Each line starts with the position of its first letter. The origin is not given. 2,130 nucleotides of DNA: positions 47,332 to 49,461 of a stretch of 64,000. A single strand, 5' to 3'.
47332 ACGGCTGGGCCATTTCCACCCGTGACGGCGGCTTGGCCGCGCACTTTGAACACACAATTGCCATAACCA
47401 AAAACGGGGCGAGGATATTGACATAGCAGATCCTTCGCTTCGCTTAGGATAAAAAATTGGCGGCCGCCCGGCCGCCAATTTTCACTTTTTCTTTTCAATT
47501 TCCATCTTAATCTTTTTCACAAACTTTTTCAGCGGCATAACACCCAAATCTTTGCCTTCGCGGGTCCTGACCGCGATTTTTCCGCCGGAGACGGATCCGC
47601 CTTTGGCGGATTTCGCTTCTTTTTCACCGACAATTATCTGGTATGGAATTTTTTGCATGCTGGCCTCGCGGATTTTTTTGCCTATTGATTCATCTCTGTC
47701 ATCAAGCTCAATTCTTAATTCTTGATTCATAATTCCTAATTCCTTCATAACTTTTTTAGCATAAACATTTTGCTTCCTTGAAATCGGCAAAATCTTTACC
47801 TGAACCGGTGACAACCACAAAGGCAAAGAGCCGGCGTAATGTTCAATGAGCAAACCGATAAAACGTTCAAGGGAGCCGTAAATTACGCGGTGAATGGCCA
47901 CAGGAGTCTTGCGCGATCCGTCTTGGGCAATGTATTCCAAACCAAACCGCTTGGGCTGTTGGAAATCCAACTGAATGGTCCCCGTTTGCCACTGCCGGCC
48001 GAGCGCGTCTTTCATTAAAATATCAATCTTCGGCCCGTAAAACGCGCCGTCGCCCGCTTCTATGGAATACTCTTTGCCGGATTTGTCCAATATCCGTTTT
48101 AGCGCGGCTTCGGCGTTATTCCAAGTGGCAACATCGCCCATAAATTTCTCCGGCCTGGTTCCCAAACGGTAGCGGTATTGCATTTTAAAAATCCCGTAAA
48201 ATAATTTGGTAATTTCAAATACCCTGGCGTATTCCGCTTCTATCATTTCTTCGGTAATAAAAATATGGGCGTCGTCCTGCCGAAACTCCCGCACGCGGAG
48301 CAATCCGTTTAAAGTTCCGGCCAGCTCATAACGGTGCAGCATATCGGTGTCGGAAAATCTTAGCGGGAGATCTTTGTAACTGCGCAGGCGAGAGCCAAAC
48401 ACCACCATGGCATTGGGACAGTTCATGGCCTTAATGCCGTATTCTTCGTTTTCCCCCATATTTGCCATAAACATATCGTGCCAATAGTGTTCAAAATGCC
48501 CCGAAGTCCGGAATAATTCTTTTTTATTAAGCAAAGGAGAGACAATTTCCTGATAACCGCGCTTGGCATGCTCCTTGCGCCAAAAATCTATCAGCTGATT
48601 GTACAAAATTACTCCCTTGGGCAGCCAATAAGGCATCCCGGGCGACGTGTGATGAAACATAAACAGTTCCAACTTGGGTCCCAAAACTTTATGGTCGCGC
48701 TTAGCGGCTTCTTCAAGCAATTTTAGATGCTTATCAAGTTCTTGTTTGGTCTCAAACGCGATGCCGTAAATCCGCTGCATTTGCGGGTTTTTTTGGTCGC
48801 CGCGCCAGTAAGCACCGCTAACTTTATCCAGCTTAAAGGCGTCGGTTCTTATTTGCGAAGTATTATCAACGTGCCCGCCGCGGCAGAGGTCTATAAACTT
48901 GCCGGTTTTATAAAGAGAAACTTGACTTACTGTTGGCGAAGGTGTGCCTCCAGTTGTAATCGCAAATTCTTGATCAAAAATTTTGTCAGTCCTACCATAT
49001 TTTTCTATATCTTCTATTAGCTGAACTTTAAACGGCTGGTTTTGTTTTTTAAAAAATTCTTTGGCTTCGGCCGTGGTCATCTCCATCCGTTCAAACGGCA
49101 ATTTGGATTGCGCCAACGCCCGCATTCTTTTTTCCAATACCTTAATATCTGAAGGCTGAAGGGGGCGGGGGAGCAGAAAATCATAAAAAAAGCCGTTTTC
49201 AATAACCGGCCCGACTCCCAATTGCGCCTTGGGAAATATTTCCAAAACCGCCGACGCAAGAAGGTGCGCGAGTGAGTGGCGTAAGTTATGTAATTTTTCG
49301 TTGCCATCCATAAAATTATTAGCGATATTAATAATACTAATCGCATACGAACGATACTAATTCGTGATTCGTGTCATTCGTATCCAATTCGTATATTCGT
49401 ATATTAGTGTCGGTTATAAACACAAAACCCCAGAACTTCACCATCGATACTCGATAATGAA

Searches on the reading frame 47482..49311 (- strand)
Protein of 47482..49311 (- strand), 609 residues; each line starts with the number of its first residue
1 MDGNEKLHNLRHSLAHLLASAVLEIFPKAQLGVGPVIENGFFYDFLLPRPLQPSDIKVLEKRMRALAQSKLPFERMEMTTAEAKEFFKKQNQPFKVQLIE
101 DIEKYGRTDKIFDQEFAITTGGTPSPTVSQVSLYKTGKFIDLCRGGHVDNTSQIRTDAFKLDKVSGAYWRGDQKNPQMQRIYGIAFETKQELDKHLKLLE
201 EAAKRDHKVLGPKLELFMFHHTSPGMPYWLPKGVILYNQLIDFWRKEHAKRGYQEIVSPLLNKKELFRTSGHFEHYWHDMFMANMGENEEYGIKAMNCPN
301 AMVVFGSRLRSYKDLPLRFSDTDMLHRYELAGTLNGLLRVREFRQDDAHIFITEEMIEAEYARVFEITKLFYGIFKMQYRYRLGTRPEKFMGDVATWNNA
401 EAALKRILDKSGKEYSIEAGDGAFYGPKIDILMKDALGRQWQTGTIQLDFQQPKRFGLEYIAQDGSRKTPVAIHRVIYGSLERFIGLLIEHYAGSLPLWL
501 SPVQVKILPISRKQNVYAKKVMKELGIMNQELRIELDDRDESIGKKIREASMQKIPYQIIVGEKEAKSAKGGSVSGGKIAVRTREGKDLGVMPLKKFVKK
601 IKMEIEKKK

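Call 6: search_protein_families(library=pfam, proteins=[window:47482-49311:-], max_evalue=0.1)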
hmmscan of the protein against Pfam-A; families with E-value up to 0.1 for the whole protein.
window:47482-49311:- (609 aa): 3 families
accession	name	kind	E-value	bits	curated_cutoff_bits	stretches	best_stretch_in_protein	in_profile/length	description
PF00587.30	tRNA-synt_2b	-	1.1e-38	133.5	29.3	1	287-492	6-179/179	tRNA synthetase class II core domain (G, H, P, S and T)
PF03129.25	HGTP_anticodon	-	3e-18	66.2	21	1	504-602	1-92/94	Anticodon binding domain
PF07973.19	tRNA_SAD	-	2.6e-12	47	24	1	131-182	1-44/44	Threonyl and Alanyl tRNA synthetase second additional domain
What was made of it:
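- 47482..49311 (-): thrS, the gene this leader controls. Pfam tRNA-synt_2b, HGTP_anticodon and tRNA_SAD (call 6).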

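Call 16: find_related_loci(query=window:47482-49311:-, collection=genome_contigs, flank=6000)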
Query window:47482-49311:- (609 aa) in genome_contigs; peptide patterns used: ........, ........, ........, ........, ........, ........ (x = any residue, [..] = any of these).
292 stretches matched a pattern; 153 encode a relative of the query (tblastn E <= 1e-3); the best 80 are kept; 80 distinct loci.
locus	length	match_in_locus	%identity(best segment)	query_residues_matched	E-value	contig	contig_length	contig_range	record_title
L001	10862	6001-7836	76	1-609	0e+0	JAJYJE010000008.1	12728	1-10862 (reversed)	MAG: bacterium isolate DBS2-1.bin146 NODE_9216_length_12728_cov_1.059281, whole genome shotgun sequence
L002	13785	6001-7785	76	1-598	0e+0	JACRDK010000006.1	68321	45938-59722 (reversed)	MAG: Candidatus Doudnabacteria bacterium isolate NC_groundwater_1670_Pr3_B-0.1um_42_13 SR-2_scaffold_141_800858, whole g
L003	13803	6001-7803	69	1-609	0e+0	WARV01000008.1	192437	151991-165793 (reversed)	MAG: Patescibacteria group bacterium isolate AMAZON01 genome_8, whole genome shotgun sequence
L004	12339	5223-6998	70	3-608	0e+0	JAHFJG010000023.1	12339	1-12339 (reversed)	MAG: Candidatus Doudnabacteria bacterium isolate nzgw380 NODE_5115_length_12340_cov_4.159178, whole genome shotgun seque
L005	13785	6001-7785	68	5-601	0e+0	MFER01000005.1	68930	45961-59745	MAG: Candidatus Doudnabacteria bacterium RIFCSPHIGHO2_02_FULL_43_13b rifcsphigho2_02_scaffold_1654, whole genome shotgun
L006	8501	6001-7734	64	1-609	0e+0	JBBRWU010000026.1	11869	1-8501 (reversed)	MAG: Candidatus Doudnabacteria bacterium isolate La4_metabat2.076 La4_metabat2.076_K_3045043_L_11869_cov_12.6375, whole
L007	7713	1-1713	67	25-608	0e+0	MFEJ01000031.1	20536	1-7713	MAG: Candidatus Doudnabacteria bacterium RIFCSPHIGHO2_01_FULL_45_18 rifcsphigho2_01_scaffold_9984, whole genome shotgun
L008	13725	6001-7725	66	4-609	0e+0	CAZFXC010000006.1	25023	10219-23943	MAG TPA_asm: uncultured Candidatus Saccharibacteria bacterium isolate SRP342105_co2_51 genome assembly, contig: NODE_196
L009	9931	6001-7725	65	3-609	0e+0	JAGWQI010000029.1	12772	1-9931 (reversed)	MAG: Patescibacteria group bacterium isolate REEB3 contig-150_6228, whole genome shotgun sequence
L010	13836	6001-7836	64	1-609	0e+0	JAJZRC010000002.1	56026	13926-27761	MAG: bacterium isolate SKS1.bin76 NODE_903_length_56026_cov_2.451225, whole genome shotgun sequence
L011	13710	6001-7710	60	7-609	0e+0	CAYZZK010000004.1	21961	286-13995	MAG TPA_asm: uncultured Candidatus Saccharibacteria bacterium isolate SRP193066_co2_443 genome assembly, contig: NODE_12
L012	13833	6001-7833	60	1-609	0e+0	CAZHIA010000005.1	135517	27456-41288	MAG TPA_asm: uncultured Candidatus Saccharibacteria bacterium isolate SRP257259_co1_13 genome assembly, contig: NODE_100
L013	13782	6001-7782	57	5-608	0e+0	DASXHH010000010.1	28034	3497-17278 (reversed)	MAG TPA_asm: Candidatus Saccharimonadia bacterium isolate SMAG_U5188 k141_3483262, whole genome shotgun sequence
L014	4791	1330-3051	57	1-608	0e+0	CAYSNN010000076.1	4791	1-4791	MAG TPA_asm: uncultured Gammaproteobacteria bacterium isolate binchicken_co251_42 genome assembly, contig: NODE_25682_le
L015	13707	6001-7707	59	7-609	0e+0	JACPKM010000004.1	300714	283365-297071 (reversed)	MAG: Candidatus Daviesbacteria bacterium isolate NC_groundwater_494_Ag_S-0.1um_37_28 S35_SO-1_scaffold_153288, whole gen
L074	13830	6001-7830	55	1-609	0e+0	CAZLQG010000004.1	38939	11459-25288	MAG TPA_asm: uncultured Candidatus Saccharibacteria bacterium isolate SRP178699_co2_524 genome assembly, contig: NODE_39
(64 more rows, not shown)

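Call 87: search_protein_families(library=ncbifam, proteins=[L074:5037-5312:-, L002:5192-5470:-], max_evalue=1)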
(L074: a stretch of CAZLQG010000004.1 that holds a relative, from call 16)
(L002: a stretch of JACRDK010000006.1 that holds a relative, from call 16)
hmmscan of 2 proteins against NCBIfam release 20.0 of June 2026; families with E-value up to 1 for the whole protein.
L074:5037-5312:- (91 aa): 1 family
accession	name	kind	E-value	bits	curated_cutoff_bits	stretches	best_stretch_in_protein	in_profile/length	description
TIGR04370.1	glyco_rpt_poly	subfamily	0.005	15.9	40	1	27-82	14-72/396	oligosaccharide repeat unit polymerase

L002:5192-5470:- (92 aa): 1 family
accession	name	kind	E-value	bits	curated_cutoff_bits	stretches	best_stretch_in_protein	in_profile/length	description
TIGR04154.1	archaeo_STT3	subfamily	0.085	11.2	450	1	9-83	230-303/831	oligosaccharyl transferase, archaeosortase A system-associated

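Call 89: find_encoding_contigs(protein=window:47482-49311:-, flank=3000, max_places=4)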
Protein window:47482-49311:- (609 aa): no gene with exactly this product is on record in the collection.

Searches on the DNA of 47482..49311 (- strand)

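Call 54: search_rna_families(source=L004, start=4950, end=5260, threshold=evalue, max_evalue=10, show_alignments=2)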
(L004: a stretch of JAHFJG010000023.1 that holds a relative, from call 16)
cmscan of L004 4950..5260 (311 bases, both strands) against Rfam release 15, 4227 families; matches with E-value up to 10: 3.
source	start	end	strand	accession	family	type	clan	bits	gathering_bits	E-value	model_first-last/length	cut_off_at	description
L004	5079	5191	+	RF00230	T-box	Cis-reg; leader;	-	28.3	93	0.00011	1-219/219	no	T-box leader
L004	5218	5260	+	RF01496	Afu_182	Gene; sRNA;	-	14.2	65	2.2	1-43/195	3'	A. fumigatus sRNA Afu_182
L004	4981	5084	+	RF01932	bxd_4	Gene; lncRNA;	-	12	40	8.2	1-106/106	no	Bithoraxoid conserved region 4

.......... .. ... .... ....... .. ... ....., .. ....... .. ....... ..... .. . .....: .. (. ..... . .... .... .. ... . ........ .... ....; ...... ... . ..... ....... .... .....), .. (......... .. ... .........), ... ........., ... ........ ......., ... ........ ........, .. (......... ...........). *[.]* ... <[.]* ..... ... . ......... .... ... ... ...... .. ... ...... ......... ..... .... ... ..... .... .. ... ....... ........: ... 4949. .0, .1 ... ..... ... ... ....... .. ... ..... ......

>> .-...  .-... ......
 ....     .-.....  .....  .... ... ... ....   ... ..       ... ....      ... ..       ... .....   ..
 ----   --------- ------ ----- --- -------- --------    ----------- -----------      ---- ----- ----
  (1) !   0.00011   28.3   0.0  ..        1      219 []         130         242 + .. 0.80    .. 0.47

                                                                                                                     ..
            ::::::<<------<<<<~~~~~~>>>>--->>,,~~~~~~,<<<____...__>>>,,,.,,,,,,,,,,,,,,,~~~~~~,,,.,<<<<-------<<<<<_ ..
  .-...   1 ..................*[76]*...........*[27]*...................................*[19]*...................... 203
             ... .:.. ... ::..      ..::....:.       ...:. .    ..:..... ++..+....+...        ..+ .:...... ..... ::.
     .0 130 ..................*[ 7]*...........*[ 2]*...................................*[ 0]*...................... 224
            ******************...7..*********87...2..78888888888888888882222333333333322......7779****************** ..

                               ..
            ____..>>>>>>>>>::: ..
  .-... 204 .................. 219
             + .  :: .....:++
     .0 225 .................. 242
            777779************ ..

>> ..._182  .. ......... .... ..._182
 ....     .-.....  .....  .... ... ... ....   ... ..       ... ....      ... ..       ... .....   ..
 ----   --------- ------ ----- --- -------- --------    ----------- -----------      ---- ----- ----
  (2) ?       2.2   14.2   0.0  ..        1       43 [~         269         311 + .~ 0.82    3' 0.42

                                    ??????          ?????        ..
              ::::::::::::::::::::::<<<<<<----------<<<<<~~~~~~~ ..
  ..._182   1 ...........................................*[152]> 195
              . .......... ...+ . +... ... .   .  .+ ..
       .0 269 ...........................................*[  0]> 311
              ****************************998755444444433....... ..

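Call 55: search_rna_families(source=L026, start=5650, end=6010, threshold=evalue, max_evalue=10, show_alignments=2)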
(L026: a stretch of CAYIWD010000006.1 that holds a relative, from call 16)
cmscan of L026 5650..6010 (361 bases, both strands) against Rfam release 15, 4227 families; matches with E-value up to 10: 19.
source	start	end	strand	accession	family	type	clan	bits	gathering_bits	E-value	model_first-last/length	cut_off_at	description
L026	5719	5872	+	RF00230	T-box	Cis-reg; leader;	-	52.6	93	6.9e-11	1-219/219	no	T-box leader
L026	5844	5929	+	RF03709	MIR1878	Gene; miRNA;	-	23.8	70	0.03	1-100/100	no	MIR1878 microRNA precursor family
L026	5851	5963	-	RF02495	ohsC_RNA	Gene; antitoxin;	-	23.3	50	0.24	1-77/77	no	Oppression of Hydrophobic ORF by sRNA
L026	5848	5951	-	RF02371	PyrG_leader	Cis-reg; leader;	-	21.8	65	1.3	1-78/78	no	PyrG leader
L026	5856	5914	-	RF04205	MIR2606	Gene; miRNA;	-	21.5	139.7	0.76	1-165/165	no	MIR2606 microRNA precursor family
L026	5849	5920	+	RF02661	icaR_5p_UTR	Cis-reg;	-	20.7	88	0.65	1-75/75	no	icaR 5' UTR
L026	5855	5915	-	RF04106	mir-1303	Gene; miRNA;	-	20.1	107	0.24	16-68/85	no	mir-1303 microRNA precursor family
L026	5856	5916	+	RF04230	mir-9261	Gene; miRNA;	-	19.2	86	0.28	1-92/92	no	mir-9261 microRNA precursor family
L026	5825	5926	+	RF01871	MALAT1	Gene; lncRNA;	-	17.4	70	7.3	1-95/95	no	Metastasis associated lung adenocarcinoma transcript 1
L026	5850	5957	+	RF02709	TeloSII_ncR43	Gene; sRNA;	-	17.1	298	0.053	27-262/277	no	TeloSII non coding RNA 43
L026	5855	5915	+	RF04106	mir-1303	Gene; miRNA;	-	17.1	107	1.4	16-68/85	no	mir-1303 microRNA precursor family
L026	5793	6003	+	RF02842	RefA1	Gene; sRNA;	-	15.8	94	0.39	1-222/222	no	Enterococcus sRNA A1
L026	5924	5998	+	RF01823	rspL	Gene; sRNA;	-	15.5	37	8.9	1-89/89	no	rpsL sRNA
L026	5855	5915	-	RF04172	MIR8675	Gene; miRNA;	-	15.4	90.8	5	19-78/95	no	MIR8675 microRNA precursor family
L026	5855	5915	-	RF00861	mir-488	Gene; miRNA;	-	14.9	88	2.6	1-83/83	no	mir-488 microRNA precursor family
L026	5849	5981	-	RF01772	rnk_pseudo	Cis-reg; leader;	-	14.5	55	6.6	1-108/108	no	Pseudomonas rnk leader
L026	5854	5914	-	RF03621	MIR4245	Gene; miRNA;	-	14.4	74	9.7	1-128/128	no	MIR4245 microRNA precursor family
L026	5898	5976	+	RF01283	snoU30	Gene; snRNA; snoRNA; CD-box;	CL00052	14.3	45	8.3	1-86/86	no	Small nucleolar RNA U30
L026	5935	5981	-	RF01619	ceN115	Gene; sRNA;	-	12.5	44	4.3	1-159/159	no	C. elegans sRNA ceN115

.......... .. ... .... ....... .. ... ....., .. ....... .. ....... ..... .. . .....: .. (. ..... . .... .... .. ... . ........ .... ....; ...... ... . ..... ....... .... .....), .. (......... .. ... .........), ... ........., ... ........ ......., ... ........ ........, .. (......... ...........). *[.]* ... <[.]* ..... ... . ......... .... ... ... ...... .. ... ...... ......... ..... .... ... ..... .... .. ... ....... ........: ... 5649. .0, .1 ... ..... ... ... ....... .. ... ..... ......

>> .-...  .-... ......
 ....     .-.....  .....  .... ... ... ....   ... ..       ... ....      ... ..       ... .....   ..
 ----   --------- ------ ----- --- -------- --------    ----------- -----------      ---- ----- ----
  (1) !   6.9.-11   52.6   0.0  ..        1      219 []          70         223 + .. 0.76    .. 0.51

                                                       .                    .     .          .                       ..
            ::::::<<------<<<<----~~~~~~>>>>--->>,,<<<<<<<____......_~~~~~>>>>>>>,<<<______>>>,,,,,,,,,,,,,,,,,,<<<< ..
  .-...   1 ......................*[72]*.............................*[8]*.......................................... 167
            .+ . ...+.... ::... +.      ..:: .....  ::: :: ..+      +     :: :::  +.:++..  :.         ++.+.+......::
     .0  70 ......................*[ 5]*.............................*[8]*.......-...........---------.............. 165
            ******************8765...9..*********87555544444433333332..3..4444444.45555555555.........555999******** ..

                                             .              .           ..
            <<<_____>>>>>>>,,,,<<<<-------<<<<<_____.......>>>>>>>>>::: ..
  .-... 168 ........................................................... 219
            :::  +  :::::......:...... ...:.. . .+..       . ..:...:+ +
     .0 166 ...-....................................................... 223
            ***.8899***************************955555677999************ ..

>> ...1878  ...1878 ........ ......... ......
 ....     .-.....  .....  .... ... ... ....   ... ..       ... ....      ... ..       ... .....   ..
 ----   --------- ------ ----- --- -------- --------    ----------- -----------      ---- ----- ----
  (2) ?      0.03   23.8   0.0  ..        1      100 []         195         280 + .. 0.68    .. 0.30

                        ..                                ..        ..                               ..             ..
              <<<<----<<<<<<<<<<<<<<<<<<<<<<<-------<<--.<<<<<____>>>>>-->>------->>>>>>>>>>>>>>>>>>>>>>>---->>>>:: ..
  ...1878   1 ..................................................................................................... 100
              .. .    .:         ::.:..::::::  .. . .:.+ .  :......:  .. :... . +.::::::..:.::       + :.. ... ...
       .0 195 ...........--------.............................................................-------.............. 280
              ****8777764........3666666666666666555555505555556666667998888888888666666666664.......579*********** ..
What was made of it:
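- On T-box riboswitch: Rfam's alignment of the relatives deletes 72-76 positions of Stem I (calls 54, 55). The relatives score 28 and 53 bits (calls 54, 55).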
